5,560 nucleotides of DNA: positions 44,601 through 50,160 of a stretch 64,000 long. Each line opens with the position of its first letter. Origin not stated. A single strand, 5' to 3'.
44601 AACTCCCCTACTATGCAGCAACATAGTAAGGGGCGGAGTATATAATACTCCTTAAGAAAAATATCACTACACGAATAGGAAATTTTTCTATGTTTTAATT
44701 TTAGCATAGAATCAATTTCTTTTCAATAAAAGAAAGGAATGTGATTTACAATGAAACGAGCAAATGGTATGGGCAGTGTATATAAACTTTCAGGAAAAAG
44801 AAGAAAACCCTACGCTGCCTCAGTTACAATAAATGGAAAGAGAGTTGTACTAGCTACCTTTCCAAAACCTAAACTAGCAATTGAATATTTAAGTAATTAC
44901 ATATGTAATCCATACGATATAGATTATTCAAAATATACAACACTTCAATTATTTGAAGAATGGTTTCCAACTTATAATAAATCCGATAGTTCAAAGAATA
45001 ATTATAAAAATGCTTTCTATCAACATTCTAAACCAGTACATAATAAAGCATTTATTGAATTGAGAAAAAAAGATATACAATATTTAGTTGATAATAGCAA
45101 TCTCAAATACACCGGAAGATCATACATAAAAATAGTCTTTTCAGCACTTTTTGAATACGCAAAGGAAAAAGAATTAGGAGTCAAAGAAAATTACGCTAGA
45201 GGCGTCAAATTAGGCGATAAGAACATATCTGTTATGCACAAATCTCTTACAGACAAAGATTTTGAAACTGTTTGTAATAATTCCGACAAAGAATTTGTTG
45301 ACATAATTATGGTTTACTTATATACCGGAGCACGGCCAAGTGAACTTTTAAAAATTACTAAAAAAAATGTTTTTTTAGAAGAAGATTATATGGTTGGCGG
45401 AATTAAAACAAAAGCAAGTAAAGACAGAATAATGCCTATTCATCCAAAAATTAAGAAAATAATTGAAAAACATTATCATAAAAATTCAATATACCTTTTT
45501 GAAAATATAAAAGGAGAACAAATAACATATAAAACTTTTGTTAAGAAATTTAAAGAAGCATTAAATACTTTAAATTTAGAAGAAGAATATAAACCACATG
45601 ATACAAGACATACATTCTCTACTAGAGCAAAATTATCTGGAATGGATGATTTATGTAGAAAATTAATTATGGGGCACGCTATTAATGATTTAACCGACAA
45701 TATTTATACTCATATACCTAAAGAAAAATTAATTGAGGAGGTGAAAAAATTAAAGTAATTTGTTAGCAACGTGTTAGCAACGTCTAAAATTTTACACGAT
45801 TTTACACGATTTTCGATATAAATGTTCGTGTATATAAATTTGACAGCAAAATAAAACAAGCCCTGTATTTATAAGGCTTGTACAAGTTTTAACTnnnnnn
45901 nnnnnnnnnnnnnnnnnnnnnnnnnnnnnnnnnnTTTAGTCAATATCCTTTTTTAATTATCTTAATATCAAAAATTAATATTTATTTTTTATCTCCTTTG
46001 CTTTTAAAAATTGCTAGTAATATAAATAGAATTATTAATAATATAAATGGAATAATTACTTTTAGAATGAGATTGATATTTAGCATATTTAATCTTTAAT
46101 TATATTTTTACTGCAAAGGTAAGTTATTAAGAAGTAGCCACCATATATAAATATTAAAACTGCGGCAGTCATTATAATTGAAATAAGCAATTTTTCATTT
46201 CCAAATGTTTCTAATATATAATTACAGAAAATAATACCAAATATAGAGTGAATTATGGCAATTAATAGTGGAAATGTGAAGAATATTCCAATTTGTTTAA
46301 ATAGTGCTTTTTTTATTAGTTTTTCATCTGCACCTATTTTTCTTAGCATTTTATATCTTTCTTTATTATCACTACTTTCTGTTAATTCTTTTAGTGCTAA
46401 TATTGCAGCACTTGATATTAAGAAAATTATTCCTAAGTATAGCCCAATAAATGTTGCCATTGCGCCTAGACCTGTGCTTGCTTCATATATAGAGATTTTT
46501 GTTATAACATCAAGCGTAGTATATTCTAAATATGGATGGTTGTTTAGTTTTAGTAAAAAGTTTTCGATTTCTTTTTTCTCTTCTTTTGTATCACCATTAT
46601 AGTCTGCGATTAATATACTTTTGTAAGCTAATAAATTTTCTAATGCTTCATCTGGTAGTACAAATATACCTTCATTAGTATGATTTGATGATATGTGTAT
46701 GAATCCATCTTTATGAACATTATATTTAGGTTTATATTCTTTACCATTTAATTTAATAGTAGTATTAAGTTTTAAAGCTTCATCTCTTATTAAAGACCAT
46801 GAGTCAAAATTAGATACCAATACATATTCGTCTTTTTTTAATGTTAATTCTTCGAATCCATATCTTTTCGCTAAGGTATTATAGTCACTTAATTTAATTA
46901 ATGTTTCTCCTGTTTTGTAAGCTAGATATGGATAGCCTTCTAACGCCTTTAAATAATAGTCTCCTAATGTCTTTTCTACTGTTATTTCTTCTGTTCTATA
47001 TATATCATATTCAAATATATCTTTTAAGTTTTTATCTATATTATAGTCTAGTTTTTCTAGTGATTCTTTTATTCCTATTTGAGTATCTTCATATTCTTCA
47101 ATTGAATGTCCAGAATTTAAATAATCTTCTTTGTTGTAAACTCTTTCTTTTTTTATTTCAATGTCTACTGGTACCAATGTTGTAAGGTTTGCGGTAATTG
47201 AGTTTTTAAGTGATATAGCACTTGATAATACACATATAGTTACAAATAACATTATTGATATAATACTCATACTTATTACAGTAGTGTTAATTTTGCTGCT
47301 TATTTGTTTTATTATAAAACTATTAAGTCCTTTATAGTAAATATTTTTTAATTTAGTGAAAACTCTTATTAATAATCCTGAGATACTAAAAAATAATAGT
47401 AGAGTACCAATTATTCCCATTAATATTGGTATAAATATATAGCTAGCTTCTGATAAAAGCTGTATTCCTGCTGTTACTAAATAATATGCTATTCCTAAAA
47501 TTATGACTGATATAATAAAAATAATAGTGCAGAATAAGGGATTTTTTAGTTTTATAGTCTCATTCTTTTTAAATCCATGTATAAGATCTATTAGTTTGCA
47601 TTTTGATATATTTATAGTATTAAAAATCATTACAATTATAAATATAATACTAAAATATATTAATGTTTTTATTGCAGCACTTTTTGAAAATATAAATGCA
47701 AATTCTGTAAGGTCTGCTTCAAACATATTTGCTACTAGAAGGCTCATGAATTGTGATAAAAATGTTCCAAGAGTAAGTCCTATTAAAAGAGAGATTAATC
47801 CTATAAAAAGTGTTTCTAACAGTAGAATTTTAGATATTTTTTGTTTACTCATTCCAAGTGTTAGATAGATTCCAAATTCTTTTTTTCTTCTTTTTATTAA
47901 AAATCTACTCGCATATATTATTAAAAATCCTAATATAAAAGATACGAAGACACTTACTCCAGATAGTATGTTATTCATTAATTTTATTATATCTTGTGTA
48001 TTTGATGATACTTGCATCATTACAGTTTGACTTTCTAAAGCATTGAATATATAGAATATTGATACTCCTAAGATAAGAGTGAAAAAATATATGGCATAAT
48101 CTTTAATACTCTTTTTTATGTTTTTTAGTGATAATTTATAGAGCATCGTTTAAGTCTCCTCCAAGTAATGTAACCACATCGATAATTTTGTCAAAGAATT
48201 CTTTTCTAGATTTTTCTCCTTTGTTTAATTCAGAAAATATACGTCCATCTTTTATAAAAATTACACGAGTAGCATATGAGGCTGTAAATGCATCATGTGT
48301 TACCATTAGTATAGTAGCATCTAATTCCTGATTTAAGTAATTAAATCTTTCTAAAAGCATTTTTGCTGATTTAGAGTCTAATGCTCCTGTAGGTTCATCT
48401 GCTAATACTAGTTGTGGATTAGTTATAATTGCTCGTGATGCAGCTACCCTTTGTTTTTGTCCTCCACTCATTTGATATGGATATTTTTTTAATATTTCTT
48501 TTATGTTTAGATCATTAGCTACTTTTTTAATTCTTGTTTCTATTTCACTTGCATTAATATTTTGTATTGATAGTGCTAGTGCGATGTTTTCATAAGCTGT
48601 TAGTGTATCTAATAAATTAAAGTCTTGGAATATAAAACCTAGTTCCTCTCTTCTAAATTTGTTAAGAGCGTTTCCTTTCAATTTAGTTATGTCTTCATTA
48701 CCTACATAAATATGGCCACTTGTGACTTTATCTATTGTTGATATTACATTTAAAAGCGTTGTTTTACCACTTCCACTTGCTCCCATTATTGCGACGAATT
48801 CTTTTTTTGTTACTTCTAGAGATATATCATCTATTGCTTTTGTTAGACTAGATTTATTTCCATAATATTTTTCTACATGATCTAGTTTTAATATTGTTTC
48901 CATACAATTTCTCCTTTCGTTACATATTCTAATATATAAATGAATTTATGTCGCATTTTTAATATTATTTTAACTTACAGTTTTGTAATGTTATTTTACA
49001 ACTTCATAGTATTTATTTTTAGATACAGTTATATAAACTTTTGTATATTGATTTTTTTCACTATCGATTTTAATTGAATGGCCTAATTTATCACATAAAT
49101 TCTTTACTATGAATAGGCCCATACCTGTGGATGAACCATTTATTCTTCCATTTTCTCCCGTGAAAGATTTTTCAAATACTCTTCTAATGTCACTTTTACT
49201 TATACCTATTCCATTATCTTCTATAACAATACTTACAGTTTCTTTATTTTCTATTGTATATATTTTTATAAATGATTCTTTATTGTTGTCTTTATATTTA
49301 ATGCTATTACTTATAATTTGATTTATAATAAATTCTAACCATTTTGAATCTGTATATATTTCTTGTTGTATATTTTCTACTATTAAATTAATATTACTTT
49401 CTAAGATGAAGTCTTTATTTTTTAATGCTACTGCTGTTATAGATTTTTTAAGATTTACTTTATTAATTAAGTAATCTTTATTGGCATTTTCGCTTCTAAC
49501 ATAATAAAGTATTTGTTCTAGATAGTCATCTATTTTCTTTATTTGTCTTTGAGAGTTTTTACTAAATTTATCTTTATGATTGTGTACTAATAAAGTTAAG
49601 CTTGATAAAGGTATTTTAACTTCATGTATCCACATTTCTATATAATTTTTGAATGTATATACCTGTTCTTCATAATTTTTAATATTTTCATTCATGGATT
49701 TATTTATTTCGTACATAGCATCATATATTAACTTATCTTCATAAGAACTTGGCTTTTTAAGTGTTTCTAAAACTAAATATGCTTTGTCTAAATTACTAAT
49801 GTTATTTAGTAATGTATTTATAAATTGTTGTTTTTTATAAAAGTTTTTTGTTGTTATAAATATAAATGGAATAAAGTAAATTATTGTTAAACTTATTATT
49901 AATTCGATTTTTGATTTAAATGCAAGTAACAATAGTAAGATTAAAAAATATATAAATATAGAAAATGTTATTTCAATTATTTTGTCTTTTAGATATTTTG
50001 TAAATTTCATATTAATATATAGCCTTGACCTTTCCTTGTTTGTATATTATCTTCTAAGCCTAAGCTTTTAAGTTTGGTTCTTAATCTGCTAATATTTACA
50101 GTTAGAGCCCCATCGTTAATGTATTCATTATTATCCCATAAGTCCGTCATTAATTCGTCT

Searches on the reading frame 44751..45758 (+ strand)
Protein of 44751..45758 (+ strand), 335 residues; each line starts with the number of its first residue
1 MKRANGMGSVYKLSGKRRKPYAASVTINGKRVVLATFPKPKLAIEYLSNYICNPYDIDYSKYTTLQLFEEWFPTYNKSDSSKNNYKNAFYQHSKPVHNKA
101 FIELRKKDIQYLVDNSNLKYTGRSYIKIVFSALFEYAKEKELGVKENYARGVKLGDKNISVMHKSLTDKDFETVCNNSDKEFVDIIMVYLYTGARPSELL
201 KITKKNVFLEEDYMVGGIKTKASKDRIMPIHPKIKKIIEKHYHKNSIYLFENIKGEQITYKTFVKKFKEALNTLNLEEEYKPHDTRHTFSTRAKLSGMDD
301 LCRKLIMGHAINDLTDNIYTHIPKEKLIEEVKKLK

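Call 54: search_protein_families(library=pfam, proteins=[window:44751-45758:+], max_evalue=0.001)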
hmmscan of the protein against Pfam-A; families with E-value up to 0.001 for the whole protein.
window:44751-45758:+ (335 aa): 1 family
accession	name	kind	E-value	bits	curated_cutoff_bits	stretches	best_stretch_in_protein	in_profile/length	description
PF00589.27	Phage_integrase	-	1.4e-21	77.4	27.1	1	181-324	23-170/172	Phage integrase family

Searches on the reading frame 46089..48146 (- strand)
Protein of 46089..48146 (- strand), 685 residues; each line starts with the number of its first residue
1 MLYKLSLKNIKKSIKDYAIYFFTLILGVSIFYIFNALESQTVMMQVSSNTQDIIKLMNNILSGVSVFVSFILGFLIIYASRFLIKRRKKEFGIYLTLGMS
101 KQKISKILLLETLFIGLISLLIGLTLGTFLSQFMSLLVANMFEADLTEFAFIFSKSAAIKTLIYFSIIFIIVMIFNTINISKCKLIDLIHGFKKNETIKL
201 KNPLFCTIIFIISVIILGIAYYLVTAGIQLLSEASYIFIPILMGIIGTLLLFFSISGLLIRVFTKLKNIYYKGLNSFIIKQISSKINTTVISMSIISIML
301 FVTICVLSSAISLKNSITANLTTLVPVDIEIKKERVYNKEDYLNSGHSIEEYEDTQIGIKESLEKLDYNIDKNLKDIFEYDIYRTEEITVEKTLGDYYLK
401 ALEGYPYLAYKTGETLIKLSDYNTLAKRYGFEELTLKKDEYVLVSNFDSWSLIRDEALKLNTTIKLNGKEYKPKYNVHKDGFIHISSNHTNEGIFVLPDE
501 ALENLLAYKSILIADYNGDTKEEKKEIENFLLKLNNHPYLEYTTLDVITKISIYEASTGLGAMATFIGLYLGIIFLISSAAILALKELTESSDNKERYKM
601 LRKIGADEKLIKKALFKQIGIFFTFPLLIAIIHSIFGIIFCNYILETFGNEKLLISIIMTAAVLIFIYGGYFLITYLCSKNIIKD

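Call 54: search_protein_families(library=pfam, proteins=[window:46089-48146:-], max_evalue=0.001)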
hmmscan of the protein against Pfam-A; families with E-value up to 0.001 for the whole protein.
window:46089-48146:- (685 aa): 1 family
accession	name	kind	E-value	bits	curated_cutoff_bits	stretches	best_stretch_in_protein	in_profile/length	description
PF02687.27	FtsX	-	2.8e-16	60.1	25.5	1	64-176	3-108/120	FtsX-like permease C-terminal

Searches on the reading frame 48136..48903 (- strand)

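Call 54: search_protein_families(library=pfam, proteins=[window:48136-48903:-], max_evalue=0.001)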
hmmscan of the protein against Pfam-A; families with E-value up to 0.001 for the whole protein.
window:48136-48903:- (255 aa): 6 families
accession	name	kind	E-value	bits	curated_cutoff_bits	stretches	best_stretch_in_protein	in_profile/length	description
PF00005.33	ABC_tran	-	2.4e-33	116.1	25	1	25-172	2-136/137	ABC transporter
PF13304.12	AAA_21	-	1.8e-06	28.7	27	0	36-57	1-22/304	AAA domain, putative AbiEii toxin, Type IV TA system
PF02463.25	SMC_N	-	6.6e-05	22.9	40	1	32-215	22-209/220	RecF/RecN/SMC N terminal domain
PF13481.12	AAA_25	-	0.00032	20.8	27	0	33-53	32-52/195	AAA domain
PF13555.12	AAA_29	-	0.00087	19.4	27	0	28-56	16-44/61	P-loop containing region of AAA domain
PF03193.22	RsgA_GTPase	-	0.00094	19.5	30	0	22-63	95-135/174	RsgA GTPase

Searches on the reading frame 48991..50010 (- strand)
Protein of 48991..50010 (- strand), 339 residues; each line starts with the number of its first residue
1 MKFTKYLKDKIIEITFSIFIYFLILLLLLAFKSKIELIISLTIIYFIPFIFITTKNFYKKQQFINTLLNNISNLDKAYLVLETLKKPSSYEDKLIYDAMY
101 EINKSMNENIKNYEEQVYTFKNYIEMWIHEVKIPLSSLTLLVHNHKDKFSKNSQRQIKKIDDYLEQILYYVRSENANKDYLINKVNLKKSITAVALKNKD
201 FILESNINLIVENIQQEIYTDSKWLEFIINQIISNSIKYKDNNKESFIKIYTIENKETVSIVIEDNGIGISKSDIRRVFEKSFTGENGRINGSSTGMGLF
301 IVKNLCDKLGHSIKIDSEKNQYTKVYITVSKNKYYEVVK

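Call 54: search_protein_families(library=pfam, proteins=[window:48991-50010:-], max_evalue=0.001)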
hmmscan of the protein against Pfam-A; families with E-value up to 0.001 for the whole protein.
window:48991-50010:- (339 aa): 2 families
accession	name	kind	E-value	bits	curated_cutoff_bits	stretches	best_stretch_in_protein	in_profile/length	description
PF02518.31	HATPase_c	-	2.5e-21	76.6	26.4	1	221-330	2-108/111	Histidine kinase-, DNA gyrase B-, and HSP90-like ATPase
PF13589.12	HATPase_c_3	-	2.9e-07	31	25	1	226-321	4-96/137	Histidine kinase-, DNA gyrase B-, and HSP90-like ATPase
